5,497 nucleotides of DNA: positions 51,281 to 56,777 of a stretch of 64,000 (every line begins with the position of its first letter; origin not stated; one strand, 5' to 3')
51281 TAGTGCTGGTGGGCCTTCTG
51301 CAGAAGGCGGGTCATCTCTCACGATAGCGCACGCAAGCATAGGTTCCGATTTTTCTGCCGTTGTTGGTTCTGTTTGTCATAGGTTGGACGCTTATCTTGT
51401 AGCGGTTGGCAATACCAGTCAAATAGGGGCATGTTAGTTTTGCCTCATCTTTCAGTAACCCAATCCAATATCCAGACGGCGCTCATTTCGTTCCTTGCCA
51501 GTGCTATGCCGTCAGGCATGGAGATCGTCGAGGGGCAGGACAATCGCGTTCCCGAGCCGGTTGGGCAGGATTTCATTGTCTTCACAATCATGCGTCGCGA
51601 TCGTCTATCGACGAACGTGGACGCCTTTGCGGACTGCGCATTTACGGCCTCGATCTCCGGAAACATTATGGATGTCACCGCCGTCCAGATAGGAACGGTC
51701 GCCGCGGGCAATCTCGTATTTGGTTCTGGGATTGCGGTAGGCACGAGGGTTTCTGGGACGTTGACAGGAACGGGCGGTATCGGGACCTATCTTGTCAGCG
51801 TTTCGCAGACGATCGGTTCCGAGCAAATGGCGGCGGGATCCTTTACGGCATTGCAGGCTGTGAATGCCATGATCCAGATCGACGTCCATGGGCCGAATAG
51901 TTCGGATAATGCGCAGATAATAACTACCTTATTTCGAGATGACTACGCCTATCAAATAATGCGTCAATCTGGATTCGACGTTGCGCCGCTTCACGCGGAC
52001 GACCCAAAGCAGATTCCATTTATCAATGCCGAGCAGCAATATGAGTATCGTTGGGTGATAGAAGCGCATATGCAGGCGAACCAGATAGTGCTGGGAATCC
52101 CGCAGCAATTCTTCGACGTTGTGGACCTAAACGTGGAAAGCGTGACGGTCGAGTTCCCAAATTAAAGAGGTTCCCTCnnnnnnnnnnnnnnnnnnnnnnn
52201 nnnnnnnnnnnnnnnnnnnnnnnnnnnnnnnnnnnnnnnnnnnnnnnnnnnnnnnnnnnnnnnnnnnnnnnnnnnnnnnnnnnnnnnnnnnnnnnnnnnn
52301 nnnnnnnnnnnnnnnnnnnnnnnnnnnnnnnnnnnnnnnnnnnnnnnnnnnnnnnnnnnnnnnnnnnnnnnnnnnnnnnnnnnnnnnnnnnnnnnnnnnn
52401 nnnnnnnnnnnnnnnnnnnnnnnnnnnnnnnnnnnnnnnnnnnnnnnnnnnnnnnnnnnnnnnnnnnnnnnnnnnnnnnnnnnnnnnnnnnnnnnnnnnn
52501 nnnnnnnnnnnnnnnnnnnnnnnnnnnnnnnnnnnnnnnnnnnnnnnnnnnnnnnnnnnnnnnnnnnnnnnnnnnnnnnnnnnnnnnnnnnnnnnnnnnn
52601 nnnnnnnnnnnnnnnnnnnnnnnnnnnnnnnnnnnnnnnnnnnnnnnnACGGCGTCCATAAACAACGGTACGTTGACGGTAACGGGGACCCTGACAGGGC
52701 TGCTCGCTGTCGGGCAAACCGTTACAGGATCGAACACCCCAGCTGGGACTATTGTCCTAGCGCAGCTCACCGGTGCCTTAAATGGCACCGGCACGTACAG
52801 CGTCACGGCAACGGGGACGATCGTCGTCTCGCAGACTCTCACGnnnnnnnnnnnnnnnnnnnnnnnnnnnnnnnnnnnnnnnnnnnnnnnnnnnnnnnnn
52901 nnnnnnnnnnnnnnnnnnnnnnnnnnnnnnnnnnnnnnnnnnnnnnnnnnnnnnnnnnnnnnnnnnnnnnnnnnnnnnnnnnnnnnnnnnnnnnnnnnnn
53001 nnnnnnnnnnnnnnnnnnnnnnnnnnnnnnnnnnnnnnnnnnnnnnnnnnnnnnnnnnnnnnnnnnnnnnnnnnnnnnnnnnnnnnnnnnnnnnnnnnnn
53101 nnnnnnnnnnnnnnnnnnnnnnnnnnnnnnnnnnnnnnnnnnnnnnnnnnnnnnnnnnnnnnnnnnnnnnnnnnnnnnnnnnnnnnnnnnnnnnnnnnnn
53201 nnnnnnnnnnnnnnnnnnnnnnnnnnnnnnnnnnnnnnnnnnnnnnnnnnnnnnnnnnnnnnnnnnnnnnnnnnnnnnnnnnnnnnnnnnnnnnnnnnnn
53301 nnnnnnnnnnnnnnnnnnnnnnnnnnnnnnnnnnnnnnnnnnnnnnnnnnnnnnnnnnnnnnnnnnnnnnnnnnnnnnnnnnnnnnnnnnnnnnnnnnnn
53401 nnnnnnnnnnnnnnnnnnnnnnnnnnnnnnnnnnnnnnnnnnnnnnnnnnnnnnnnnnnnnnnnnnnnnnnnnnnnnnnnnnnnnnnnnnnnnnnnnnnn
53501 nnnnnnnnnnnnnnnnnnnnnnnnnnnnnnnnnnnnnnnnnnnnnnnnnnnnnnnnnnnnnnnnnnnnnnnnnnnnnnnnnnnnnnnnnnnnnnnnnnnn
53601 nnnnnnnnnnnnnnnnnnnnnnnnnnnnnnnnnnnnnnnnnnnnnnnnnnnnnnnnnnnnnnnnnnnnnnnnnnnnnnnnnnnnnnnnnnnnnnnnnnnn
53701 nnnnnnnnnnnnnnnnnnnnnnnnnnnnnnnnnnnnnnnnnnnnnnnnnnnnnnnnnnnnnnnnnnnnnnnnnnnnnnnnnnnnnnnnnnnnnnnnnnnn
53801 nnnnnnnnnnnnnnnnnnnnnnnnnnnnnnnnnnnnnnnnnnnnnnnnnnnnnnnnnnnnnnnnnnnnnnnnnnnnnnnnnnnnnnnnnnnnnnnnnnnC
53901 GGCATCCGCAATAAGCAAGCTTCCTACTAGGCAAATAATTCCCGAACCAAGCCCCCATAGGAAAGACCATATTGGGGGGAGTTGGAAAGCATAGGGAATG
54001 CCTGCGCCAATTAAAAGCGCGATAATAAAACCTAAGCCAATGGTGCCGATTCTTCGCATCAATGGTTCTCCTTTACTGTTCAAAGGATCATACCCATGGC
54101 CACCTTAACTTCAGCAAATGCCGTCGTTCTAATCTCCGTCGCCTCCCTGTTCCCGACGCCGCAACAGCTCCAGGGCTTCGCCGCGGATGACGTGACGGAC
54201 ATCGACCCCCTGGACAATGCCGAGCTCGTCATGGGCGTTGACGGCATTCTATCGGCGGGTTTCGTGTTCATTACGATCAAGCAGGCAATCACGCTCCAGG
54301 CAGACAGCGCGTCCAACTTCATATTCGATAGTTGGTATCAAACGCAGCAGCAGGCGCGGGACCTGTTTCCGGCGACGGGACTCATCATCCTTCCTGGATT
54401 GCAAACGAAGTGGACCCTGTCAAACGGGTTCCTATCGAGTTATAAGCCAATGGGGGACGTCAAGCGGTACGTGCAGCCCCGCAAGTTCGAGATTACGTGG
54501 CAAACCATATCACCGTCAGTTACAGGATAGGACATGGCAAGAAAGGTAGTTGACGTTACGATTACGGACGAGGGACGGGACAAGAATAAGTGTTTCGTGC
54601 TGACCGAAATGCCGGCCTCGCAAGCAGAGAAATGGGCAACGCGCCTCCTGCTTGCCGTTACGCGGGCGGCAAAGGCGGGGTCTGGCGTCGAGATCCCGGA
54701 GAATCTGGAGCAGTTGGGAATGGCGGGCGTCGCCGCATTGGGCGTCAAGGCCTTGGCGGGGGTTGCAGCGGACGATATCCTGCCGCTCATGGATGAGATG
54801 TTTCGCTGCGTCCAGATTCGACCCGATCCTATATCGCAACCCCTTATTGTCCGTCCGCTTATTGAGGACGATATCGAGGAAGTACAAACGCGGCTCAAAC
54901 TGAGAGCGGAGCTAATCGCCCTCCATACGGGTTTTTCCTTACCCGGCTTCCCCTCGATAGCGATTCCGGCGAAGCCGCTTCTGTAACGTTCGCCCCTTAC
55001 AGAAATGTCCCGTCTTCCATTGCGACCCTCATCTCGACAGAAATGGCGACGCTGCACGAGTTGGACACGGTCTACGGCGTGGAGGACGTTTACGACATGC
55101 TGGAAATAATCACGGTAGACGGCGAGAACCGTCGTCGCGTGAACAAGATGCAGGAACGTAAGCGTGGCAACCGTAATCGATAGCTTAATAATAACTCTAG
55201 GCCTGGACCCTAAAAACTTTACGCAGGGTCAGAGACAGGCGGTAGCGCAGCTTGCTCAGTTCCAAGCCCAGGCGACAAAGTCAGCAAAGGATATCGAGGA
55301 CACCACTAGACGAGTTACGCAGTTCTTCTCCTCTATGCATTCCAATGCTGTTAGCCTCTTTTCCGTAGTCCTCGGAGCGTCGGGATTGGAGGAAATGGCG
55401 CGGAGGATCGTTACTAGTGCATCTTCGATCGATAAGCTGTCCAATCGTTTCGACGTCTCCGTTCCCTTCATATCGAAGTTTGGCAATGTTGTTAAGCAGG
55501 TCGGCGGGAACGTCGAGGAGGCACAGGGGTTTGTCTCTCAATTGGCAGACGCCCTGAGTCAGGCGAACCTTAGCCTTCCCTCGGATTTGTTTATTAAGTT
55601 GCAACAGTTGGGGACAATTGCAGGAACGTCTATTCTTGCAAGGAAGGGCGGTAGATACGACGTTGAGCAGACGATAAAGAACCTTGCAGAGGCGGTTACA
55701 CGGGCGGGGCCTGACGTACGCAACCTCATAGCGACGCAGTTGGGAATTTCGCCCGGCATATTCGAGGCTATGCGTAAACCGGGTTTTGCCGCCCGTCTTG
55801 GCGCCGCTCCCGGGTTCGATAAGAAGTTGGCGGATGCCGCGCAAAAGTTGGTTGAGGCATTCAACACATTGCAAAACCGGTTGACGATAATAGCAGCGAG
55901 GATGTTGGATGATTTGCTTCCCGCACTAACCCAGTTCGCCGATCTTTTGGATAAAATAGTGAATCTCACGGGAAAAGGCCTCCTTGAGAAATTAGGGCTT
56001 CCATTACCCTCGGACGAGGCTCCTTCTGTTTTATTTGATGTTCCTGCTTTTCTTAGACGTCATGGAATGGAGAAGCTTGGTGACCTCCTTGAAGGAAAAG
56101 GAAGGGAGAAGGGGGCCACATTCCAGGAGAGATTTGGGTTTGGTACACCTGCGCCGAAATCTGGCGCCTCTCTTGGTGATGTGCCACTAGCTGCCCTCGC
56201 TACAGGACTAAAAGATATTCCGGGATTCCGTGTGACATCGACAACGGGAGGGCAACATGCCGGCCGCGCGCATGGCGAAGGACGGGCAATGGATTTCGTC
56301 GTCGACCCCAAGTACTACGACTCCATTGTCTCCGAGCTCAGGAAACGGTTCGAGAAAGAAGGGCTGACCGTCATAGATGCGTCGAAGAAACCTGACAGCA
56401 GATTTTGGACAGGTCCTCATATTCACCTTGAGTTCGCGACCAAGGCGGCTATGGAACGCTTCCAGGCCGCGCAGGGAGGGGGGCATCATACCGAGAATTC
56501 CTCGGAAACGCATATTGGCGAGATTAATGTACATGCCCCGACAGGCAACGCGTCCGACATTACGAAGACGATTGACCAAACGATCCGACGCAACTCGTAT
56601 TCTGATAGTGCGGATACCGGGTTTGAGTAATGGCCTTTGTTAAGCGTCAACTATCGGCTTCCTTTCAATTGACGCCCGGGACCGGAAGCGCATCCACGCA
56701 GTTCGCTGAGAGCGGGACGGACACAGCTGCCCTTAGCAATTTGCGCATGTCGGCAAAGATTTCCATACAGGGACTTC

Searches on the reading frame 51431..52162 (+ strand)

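Call 4: search_protein_families(library=pfam, proteins=[window:51431-52162:+], max_evalue=1)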
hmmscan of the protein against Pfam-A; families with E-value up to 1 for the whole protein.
window:51431-52162:+ (244 aa): 1 family
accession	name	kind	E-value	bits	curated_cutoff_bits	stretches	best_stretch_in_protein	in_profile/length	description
PF23961.1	Phage_tail_terminator_9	-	6.1e-22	78.4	27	2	139-233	56-147/153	Phage neck terminator protein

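Call 5: search_protein_families(library=phrogs, proteins=[window:51431-52162:+], max_evalue=0.01)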
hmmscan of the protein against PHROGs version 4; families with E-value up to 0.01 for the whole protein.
window:51431-52162:+ (244 aa): 4 families
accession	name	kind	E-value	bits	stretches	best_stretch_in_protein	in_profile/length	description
phrog_1876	-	unknown function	5.6e-43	147.5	2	124-239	56-169/172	-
phrog_21413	-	unknown function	1e-11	45.2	1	69-135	399-465/595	-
phrog_38233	-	tail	2e-09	37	1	68-135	555-624/896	tail fiber protein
phrog_21587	-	unknown function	0.0066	15.6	1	48-159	295-407/706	-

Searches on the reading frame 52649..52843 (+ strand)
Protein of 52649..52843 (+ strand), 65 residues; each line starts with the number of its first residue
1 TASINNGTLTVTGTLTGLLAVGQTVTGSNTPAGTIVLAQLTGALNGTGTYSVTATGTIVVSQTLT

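Call 10: search_protein_families(library=pfam, proteins=[window:52649-52843:+], max_evalue=10)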
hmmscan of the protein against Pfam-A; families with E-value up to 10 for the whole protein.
window:52649-52843:+ (65 aa): 1 family
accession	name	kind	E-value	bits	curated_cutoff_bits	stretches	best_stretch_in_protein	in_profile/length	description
PF06596.16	PsbX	-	2.9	8.4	25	0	32-44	14-26/38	Photosystem II reaction centre X protein (PsbX)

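Call 12: search_protein_families(library=ncbifam, proteins=[window:52649-52843:+], max_evalue=10)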
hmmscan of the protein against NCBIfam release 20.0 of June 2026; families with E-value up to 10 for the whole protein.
window:52649-52843:+ (65 aa): 0 families

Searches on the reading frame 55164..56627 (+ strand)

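Call 91: search_protein_families(library=pfam, proteins=[window:55164-56627:+], max_evalue=1)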
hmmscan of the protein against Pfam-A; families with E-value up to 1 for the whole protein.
window:55164-56627:+ (488 aa): 1 family
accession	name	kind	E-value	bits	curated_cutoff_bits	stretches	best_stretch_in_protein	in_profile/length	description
PF20155.4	TMP_3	-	0.058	13.5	41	0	74-137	44-107/192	Tape measure protein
